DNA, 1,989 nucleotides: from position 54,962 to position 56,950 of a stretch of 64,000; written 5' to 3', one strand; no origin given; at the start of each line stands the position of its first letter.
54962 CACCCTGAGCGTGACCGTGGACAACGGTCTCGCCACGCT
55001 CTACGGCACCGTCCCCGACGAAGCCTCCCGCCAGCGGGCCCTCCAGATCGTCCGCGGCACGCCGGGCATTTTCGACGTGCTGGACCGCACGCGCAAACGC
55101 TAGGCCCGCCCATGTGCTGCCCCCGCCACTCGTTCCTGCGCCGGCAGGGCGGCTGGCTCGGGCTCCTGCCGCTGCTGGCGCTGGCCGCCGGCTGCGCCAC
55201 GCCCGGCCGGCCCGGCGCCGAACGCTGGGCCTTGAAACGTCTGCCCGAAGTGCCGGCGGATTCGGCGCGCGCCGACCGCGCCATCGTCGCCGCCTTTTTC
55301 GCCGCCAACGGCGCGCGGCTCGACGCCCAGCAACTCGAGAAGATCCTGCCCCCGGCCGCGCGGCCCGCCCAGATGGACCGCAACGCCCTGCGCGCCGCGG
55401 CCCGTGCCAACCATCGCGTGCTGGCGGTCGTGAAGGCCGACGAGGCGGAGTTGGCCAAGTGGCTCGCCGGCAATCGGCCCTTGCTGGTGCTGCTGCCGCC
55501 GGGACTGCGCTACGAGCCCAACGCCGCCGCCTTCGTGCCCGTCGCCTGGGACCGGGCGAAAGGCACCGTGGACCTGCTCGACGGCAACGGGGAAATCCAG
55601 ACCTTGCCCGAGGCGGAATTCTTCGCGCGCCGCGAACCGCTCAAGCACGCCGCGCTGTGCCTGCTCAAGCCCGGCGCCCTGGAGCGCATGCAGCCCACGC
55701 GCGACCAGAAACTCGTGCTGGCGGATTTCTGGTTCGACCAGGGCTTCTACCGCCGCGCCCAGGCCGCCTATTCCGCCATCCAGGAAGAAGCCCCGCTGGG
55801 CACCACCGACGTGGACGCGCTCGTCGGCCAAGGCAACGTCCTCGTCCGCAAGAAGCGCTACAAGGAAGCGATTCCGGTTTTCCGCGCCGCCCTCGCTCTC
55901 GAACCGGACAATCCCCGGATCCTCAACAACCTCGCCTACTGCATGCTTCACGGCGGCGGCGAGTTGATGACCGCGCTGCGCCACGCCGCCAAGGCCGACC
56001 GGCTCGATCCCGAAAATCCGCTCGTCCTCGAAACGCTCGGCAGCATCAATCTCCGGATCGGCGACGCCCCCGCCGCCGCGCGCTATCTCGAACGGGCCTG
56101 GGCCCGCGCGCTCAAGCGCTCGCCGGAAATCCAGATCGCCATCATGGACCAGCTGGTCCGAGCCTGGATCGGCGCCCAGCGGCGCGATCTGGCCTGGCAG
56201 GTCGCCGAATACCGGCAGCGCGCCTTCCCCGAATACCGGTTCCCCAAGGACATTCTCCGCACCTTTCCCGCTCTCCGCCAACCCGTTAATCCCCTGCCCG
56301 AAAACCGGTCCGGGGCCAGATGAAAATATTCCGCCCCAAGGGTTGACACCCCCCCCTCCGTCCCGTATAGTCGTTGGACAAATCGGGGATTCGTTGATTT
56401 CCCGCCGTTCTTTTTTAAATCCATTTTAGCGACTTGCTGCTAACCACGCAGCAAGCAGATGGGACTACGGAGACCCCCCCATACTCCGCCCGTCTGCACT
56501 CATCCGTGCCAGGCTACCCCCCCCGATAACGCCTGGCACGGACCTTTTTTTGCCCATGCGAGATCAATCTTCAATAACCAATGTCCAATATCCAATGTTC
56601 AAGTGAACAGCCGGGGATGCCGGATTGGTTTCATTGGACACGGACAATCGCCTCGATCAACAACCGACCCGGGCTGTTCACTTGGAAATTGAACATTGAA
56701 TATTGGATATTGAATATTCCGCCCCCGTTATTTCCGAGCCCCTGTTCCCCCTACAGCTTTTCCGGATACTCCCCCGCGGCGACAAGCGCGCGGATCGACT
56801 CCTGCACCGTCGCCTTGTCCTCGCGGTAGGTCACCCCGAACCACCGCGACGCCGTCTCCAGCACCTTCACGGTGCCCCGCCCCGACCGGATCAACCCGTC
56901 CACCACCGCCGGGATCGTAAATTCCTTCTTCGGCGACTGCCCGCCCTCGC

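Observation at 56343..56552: Orphan consensus promoter + strong terminator bracketing a roughly 175-nt non-coding transcript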

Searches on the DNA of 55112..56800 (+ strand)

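Call 4: search_rna_families(source=window, start=56200, end=56800, threshold=evalue, max_evalue=10, show_alignments=4)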
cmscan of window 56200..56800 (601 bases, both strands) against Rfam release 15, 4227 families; matches with E-value up to 10: 2.
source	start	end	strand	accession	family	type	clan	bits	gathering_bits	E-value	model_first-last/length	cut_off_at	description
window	56600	56688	+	RF03766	mir-3155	Gene; miRNA;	-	33.2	70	5.2e-05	1-56/56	no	mir-3155 microRNA precursor family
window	56207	56394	+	RF02138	HOXA11-AS1_2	Gene; lncRNA;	-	14.8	50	7.5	1-187/187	no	HOXA11 antisense RNA 1 conserved region 2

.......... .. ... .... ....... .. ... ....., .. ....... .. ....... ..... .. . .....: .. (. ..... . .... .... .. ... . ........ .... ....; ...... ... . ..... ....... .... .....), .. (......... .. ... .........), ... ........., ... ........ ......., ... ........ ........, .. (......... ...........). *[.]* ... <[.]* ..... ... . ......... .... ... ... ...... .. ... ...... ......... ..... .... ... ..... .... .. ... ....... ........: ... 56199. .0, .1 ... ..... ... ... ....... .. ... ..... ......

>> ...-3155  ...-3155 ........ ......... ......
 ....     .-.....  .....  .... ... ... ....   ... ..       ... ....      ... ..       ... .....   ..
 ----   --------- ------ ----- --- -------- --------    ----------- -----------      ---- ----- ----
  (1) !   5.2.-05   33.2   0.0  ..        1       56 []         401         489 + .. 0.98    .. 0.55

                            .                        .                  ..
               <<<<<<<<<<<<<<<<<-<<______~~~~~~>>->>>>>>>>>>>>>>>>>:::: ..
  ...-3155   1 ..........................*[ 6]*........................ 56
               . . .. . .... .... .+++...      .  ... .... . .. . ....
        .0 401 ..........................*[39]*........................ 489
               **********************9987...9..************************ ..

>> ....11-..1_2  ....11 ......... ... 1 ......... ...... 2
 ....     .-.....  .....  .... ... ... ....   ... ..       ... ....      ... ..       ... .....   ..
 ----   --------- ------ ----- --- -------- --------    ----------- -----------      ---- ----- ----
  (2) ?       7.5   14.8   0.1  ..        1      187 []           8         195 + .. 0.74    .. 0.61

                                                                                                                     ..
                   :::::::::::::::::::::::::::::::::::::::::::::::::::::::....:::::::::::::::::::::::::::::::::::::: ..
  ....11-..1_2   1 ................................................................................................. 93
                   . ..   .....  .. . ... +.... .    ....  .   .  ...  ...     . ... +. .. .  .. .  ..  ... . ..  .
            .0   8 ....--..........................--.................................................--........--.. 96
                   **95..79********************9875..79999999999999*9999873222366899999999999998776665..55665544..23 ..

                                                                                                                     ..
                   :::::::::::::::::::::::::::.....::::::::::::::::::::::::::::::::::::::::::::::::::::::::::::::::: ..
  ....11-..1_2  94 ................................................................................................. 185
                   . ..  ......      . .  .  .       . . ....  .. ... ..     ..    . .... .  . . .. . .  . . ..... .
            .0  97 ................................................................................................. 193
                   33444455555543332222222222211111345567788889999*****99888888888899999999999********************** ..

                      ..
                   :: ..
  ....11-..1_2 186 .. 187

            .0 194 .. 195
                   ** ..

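Call 42: build_rna_model(alignment_id=A5, structure=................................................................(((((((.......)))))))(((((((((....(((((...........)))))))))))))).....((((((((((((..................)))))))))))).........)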
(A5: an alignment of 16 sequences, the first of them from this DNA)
Model R1 built from alignment A5 (16 sequences, 184 columns); structure: as given.
model positions 178; base pairs 33; branch points 2; effective number of sequences 1.28; information 0.59 bits per position. Calibrated on 0.2 Mb of random sequence (short: E-values are rough).
structure used (alignment columns):
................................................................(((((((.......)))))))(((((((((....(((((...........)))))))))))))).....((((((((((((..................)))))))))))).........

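Call 45: search_with_rna_model(model_id=R1, sources=[window, L001, L007, L008, L009, L010, L011, L012, L013, L014, L015, L016, L017, L018, L019, L020, L021, L022, L023, L024, L025, L026, L027, L028, L029, L030, L031, L032, L033, L034, L035, L036, L037, L038, L039, L040, L041, L042, L043, L044, L045, L046, L047, L048, L049, L050, L051, L052, L053, L054, L055, L056, L057, L058, L059, L060, L061, L062, L063, L064, L065, L066, L067, L068, L069, L070, L071, L072, L073, L074, L075, L076, L077, L078, L079, L080, L081, L082, L083, L084, L085, L086, L098, L100, L101, L102, L108, L109, L112, L113, L117, L118, L119, L120], max_evalue=10)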
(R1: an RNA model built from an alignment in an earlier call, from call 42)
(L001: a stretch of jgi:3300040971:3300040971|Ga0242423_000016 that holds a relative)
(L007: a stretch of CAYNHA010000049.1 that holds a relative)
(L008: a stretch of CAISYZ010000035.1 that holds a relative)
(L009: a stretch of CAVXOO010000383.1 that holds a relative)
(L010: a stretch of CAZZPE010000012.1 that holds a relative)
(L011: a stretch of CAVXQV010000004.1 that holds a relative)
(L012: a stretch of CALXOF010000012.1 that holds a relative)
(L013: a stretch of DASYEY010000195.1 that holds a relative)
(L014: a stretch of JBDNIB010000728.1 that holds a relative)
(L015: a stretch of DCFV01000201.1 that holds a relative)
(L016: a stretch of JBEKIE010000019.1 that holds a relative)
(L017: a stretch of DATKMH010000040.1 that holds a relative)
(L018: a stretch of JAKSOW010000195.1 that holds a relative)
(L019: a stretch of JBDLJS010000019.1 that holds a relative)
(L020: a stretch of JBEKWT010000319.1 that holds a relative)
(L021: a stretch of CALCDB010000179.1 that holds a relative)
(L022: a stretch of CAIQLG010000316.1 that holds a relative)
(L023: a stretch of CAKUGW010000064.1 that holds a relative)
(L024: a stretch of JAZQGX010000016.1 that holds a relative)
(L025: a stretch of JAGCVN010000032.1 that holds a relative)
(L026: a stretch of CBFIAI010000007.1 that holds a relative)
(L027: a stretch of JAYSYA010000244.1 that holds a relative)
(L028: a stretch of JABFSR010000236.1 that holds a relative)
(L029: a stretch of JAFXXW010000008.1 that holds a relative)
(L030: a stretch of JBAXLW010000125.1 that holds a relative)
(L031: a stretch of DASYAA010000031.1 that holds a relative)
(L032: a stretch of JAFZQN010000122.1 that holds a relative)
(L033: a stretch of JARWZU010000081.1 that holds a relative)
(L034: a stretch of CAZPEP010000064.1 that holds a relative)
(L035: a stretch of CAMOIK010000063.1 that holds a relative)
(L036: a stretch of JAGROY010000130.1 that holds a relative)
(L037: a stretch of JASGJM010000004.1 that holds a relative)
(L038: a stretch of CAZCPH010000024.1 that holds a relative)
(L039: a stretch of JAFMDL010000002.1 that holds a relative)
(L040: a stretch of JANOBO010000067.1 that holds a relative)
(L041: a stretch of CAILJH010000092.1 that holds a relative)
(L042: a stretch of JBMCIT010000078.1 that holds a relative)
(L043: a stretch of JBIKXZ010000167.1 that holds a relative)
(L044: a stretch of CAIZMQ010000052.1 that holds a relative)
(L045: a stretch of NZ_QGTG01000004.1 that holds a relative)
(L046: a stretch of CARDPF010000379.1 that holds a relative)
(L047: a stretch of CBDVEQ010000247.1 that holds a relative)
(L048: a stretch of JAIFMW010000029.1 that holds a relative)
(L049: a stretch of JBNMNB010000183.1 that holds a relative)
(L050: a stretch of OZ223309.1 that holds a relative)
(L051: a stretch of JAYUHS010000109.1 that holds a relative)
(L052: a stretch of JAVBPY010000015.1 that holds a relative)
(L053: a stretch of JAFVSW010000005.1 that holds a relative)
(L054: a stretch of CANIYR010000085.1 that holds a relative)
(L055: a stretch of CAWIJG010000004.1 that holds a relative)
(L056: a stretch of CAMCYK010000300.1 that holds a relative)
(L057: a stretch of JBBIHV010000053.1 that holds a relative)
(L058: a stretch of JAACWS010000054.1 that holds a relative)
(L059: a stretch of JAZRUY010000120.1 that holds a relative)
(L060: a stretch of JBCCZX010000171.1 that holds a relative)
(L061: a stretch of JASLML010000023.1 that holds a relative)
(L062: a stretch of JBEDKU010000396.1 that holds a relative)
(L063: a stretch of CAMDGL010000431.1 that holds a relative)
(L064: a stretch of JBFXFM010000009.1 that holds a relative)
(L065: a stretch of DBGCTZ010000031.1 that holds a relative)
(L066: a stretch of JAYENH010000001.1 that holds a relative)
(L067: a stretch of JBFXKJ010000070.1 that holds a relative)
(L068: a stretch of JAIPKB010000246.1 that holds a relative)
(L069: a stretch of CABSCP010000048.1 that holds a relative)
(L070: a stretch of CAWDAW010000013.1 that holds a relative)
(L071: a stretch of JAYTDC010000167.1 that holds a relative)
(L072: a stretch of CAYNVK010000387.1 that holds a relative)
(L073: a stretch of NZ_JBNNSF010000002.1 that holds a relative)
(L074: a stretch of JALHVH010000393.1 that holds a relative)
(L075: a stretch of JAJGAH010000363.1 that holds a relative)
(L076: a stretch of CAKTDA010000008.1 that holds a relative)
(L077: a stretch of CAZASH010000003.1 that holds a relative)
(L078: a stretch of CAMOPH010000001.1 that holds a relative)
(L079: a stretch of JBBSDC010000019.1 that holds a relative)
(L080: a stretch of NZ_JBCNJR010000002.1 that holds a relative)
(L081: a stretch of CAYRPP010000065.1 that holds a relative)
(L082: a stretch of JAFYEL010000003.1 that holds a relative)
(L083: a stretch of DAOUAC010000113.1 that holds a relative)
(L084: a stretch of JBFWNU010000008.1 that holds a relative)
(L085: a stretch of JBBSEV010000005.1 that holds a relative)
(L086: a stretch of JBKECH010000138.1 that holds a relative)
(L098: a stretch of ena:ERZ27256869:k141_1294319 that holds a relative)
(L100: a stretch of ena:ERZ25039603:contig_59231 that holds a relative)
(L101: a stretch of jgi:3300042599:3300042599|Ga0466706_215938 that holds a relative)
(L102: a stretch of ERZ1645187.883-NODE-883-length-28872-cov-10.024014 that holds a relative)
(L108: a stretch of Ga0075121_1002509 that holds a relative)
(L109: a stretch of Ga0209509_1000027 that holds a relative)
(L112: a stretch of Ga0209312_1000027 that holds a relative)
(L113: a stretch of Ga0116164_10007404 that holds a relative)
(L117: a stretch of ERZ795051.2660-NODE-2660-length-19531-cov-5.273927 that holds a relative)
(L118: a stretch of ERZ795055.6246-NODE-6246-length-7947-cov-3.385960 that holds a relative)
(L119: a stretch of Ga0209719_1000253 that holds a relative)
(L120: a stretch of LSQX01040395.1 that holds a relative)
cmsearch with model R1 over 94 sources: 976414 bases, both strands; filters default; matches with E-value up to 10: 14.
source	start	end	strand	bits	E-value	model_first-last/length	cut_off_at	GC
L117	7150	7327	+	206.1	6.2e-53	1-178/178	no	0.56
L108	2251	2428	+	205.4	9.5e-53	1-178/178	no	0.52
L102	4670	4849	-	201.7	1e-51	1-178/178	no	0.52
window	56375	56551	+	199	5.2e-51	1-178/178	no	0.55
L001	11106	11282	-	199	5.2e-51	1-178/178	no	0.55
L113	2762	2937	+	192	4.2e-49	1-178/178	no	0.53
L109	1380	1556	+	191.7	5.3e-49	1-178/178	no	0.55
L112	4963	5139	+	191.7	5.3e-49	1-178/178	no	0.55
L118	4658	4839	-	190.5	1.1e-48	1-178/178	no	0.53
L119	5084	5257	+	189.2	2.6e-48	1-178/178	no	0.55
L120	1829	2009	+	182.7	1.5e-46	1-178/178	no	0.53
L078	1450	1527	+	11.6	6.5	1-178/178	no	0.32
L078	7975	8052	-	11.2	8.6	1-178/178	no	0.33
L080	1896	1922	+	11.2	8.7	136-162/178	no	0.74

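Call 65: search_with_rna_model(model_id=R1, sources=[L123, L124, L125, L126], max_evalue=10, filters=off, show_alignments=3)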
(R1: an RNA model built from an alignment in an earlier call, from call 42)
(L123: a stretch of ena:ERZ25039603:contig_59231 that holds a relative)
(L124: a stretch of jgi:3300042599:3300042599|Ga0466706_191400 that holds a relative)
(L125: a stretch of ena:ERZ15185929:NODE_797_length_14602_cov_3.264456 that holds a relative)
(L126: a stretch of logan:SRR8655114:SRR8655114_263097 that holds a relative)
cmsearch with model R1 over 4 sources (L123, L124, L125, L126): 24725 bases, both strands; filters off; matches with E-value up to 10: 5.
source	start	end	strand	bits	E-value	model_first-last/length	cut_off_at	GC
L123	3687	3864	+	204.6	3.9e-54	1-178/178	no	0.52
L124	3674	3849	+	173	1.7e-45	1-178/178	no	0.53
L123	3815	3855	-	15.8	0.012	129-169/178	no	0.68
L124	3800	3840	-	15.8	0.012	129-169/178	no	0.68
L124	3923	3987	+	6.2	5.2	1-178/178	no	0.31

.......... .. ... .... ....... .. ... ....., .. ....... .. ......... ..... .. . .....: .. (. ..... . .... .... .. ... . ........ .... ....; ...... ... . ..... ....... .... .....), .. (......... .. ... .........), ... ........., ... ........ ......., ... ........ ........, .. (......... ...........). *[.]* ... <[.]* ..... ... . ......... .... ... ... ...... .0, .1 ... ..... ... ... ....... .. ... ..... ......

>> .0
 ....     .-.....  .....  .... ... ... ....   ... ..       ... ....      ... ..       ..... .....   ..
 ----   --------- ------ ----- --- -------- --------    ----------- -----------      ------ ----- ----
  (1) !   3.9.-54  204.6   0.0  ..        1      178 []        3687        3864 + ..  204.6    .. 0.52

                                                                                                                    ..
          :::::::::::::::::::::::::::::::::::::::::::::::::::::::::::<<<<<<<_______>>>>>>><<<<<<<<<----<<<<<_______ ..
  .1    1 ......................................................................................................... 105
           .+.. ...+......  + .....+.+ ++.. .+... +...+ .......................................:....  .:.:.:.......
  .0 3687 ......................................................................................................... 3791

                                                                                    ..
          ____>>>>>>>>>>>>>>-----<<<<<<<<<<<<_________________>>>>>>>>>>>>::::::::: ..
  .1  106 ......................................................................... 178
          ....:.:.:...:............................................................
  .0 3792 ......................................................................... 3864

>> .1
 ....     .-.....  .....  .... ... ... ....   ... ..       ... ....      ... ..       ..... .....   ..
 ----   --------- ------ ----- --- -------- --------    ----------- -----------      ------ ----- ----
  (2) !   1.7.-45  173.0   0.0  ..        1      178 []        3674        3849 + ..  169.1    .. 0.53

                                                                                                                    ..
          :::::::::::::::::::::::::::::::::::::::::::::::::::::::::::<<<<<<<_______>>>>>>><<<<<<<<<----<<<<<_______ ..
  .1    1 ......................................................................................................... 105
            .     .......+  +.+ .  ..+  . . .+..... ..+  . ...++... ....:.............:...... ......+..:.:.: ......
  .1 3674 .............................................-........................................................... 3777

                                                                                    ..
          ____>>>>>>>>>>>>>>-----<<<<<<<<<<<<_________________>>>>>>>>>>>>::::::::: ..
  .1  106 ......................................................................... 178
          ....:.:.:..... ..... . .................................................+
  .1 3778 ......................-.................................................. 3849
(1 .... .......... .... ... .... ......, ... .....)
